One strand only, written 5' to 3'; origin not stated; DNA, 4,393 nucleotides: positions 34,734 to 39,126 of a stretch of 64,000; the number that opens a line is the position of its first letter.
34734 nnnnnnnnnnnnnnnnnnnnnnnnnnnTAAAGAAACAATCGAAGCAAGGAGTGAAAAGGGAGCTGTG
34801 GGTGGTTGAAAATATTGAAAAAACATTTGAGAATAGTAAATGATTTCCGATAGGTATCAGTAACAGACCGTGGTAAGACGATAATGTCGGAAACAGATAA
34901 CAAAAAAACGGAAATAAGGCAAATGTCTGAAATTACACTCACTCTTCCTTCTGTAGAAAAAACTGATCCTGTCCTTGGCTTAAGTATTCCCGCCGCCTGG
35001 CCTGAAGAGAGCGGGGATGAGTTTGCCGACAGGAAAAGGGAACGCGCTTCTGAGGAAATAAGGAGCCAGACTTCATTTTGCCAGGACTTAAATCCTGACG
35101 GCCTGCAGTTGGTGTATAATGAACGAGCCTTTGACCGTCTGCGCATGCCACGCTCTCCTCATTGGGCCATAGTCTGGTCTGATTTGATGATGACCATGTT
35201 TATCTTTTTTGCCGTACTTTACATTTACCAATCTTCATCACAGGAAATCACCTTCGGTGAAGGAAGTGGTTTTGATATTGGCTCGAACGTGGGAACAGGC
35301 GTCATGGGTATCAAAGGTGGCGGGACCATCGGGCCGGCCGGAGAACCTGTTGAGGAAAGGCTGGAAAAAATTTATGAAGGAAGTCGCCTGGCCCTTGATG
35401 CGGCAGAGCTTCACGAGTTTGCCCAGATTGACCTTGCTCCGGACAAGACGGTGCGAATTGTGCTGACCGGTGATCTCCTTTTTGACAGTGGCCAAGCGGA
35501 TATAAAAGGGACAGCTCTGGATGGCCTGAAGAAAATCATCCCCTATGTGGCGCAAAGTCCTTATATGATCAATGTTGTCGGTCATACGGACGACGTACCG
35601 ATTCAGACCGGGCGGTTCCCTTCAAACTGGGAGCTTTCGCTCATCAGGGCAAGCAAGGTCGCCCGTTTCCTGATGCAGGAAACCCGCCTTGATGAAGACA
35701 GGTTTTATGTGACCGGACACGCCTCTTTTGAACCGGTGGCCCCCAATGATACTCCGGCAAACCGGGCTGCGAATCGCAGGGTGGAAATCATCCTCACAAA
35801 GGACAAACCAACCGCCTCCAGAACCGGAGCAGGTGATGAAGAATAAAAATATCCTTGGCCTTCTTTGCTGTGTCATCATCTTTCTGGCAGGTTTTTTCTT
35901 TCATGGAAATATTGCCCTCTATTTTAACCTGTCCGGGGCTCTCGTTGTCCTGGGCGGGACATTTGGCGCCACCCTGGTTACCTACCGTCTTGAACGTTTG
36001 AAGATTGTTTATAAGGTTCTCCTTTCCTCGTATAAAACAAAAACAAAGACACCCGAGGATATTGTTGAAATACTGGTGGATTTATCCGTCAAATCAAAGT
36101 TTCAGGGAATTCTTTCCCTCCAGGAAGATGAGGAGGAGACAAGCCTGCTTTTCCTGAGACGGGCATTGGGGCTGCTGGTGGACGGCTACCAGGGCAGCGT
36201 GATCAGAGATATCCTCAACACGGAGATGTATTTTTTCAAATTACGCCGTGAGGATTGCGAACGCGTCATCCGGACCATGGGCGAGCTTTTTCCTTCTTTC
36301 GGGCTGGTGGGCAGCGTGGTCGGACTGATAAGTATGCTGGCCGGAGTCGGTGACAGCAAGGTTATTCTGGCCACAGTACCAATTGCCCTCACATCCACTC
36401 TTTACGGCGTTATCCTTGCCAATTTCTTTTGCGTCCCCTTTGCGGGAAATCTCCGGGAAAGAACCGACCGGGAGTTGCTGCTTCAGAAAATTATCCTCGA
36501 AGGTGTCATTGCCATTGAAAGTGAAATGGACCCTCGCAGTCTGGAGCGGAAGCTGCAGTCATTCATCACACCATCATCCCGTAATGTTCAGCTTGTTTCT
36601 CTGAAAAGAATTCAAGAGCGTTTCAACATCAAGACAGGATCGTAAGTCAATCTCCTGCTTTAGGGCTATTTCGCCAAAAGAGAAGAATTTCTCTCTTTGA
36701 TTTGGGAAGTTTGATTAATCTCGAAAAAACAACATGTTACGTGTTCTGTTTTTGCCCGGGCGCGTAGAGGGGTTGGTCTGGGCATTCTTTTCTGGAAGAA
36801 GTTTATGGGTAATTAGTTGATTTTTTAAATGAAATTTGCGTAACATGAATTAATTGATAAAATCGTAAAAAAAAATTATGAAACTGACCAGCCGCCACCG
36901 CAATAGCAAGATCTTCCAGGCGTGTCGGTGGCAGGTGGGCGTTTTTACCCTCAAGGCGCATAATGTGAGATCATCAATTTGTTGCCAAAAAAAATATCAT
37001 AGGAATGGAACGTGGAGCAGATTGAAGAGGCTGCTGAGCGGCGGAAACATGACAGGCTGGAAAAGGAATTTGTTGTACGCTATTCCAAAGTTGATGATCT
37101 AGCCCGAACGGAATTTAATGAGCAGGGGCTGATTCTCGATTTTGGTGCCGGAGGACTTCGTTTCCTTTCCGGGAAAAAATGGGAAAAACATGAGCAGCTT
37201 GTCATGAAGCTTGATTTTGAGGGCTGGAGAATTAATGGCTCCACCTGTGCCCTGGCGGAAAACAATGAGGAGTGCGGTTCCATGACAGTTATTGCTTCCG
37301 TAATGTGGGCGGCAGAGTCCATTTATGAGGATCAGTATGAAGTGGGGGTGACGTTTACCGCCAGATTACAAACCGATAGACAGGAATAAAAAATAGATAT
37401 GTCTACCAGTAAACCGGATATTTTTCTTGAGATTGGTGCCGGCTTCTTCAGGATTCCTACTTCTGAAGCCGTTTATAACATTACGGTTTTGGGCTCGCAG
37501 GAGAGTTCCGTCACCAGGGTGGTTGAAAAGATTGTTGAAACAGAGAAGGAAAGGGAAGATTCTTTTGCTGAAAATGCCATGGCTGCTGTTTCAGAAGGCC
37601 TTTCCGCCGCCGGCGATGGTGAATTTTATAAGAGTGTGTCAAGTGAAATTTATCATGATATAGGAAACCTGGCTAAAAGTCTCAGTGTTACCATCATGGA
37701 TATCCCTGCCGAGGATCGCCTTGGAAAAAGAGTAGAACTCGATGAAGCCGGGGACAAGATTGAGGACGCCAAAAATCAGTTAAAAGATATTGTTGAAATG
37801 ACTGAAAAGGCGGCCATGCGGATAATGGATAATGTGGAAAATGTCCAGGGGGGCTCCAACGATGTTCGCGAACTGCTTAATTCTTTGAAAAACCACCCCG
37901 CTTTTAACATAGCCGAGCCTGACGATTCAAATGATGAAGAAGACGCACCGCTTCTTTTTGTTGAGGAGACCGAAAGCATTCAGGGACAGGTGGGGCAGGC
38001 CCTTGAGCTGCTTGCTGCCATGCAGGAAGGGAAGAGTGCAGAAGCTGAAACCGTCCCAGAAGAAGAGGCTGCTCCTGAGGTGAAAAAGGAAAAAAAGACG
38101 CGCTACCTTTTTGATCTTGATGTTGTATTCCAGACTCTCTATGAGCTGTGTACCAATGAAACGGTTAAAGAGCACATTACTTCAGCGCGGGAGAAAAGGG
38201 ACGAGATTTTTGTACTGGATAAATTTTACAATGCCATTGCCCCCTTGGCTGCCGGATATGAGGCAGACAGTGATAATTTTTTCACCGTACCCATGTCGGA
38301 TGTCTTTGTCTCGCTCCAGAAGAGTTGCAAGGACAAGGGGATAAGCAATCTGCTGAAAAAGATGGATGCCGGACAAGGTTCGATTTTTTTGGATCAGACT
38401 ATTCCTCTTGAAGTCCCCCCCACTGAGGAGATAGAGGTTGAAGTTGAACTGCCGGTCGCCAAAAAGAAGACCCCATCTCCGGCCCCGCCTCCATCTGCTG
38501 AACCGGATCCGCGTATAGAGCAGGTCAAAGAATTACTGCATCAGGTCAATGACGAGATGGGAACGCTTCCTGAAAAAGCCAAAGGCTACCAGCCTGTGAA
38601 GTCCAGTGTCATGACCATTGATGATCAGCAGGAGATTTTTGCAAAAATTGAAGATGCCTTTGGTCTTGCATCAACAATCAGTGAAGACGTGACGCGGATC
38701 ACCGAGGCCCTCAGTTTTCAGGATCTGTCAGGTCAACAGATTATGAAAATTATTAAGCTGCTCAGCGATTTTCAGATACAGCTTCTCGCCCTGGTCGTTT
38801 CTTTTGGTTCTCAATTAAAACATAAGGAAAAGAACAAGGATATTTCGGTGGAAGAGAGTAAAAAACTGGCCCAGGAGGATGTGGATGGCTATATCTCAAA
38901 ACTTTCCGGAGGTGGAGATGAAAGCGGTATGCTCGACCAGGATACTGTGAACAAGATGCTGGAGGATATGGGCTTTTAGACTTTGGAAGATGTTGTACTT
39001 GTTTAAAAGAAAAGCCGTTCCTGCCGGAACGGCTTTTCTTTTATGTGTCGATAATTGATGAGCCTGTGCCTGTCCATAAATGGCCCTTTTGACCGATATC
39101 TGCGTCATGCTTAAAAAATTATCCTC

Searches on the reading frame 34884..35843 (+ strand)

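Call 42: search_protein_families(library=pfam, proteins=[window:34884-35843:+], max_evalue=0.001)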
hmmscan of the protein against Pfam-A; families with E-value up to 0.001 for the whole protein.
window:34884-35843:+ (320 aa): 2 families
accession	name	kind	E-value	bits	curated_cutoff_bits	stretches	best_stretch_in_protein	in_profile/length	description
PF00691.25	OmpA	-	4.1e-14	53.2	27.2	1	199-298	1-98/98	OmpA family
PF13677.11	MotB_plug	-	2e-05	24.5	24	1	92-121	13-45/58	Membrane MotB of proton-channel complex MotA/MotB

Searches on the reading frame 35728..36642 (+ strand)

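Call 42: search_protein_families(library=pfam, proteins=[window:35728-36642:+], max_evalue=0.001)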
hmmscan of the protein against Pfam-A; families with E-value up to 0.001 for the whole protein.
window:35728-36642:+ (305 aa): 2 families
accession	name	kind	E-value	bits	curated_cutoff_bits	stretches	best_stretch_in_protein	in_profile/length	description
PF01618.21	MotA_ExbB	-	1.7e-16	60.6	22.9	1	142-250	9-122/127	MotA/TolQ/ExbB proton channel family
PF20560.3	MotA_N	-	4.3e-05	24.1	27.3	1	42-117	1-78/91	Motility protein A N-terminal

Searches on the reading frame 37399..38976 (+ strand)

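Call 42: search_protein_families(library=pfam, proteins=[window:37399-38976:+], max_evalue=0.001)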
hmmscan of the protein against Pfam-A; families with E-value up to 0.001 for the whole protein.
window:37399-38976:+ (526 aa): 1 family
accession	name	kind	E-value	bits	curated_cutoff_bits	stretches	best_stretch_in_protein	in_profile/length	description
PF04344.18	CheZ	-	5.1e-19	69.4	30.7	2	374-526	67-203/203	Chemotaxis phosphatase, CheZ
